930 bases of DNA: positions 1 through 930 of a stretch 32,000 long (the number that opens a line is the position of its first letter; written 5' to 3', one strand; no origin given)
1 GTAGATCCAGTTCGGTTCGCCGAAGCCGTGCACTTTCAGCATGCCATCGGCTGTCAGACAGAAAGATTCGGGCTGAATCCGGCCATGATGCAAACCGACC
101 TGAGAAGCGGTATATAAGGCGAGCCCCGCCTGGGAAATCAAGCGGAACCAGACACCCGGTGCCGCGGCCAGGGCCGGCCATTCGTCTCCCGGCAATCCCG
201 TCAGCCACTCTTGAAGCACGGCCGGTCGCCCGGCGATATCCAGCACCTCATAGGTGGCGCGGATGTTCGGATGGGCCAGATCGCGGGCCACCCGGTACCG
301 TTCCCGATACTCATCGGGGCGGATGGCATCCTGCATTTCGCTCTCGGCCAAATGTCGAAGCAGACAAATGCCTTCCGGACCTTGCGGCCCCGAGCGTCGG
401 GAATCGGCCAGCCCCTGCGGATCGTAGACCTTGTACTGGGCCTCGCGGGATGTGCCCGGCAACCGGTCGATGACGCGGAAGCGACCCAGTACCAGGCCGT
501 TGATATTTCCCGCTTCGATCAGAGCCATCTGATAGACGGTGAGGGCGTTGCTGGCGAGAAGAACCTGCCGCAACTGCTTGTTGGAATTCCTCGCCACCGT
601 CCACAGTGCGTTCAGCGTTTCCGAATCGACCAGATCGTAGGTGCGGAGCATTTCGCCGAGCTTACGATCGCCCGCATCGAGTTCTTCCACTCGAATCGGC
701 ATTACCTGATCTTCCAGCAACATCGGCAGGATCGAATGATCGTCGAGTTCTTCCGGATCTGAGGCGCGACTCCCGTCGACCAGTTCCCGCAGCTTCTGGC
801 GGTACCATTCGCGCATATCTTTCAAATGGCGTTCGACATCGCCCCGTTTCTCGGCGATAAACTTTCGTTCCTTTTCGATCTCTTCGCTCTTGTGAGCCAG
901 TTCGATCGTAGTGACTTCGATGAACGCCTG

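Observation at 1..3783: Giant FHA / ~900-aa coiled-coil / kinase-like protein that the ORF track misses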

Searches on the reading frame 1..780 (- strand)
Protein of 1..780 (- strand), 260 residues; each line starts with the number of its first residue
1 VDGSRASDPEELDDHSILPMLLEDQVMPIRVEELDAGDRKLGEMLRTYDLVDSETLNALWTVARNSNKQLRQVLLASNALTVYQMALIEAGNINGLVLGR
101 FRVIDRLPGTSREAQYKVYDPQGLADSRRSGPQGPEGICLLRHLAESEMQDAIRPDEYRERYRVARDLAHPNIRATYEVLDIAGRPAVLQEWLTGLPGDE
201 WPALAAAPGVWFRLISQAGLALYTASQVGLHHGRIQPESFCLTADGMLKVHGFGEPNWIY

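Call 8: search_solved_structures(query=window:1-780:-, max_evalue=1, show_alignments=2)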
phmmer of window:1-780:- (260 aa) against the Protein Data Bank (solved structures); distinct sequences matched with E-value up to 1: 10.
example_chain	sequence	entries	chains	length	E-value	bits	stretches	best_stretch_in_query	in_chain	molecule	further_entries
9ruk_A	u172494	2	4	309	0.0014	21.6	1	147-254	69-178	Serine/threonine-protein kinase StkP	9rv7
9ruj_A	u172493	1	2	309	0.0014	21.6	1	147-254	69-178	Serine/threonine-protein kinase StkP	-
9ru3_A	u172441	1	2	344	0.0019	21.2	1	147-254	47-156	Serine/threonine-protein kinase StkP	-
5yjz_A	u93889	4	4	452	0.072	16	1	167-254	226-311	Probable conserved ATP-binding protein ABC transporter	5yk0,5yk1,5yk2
4d28_A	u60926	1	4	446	0.08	15.8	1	145-254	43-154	CBL-INTERACTING SERINE/THREONINE-PROTEIN KINASE 24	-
4ow8_A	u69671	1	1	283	0.27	14.1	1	157-254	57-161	Serine/threonine-protein kinase PknA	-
9tmq_A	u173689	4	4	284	0.27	14.1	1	157-254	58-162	Serine/threonine-protein kinase PknA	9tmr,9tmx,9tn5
2h34_A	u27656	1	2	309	0.32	13.8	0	130-254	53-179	Serine/threonine-protein kinase pknE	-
6b2q_A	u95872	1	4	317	0.34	13.8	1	157-254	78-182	Serine/threonine-protein kinase PknA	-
4x3f_A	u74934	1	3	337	0.38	13.6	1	157-254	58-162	Serine/threonine-protein kinase PknA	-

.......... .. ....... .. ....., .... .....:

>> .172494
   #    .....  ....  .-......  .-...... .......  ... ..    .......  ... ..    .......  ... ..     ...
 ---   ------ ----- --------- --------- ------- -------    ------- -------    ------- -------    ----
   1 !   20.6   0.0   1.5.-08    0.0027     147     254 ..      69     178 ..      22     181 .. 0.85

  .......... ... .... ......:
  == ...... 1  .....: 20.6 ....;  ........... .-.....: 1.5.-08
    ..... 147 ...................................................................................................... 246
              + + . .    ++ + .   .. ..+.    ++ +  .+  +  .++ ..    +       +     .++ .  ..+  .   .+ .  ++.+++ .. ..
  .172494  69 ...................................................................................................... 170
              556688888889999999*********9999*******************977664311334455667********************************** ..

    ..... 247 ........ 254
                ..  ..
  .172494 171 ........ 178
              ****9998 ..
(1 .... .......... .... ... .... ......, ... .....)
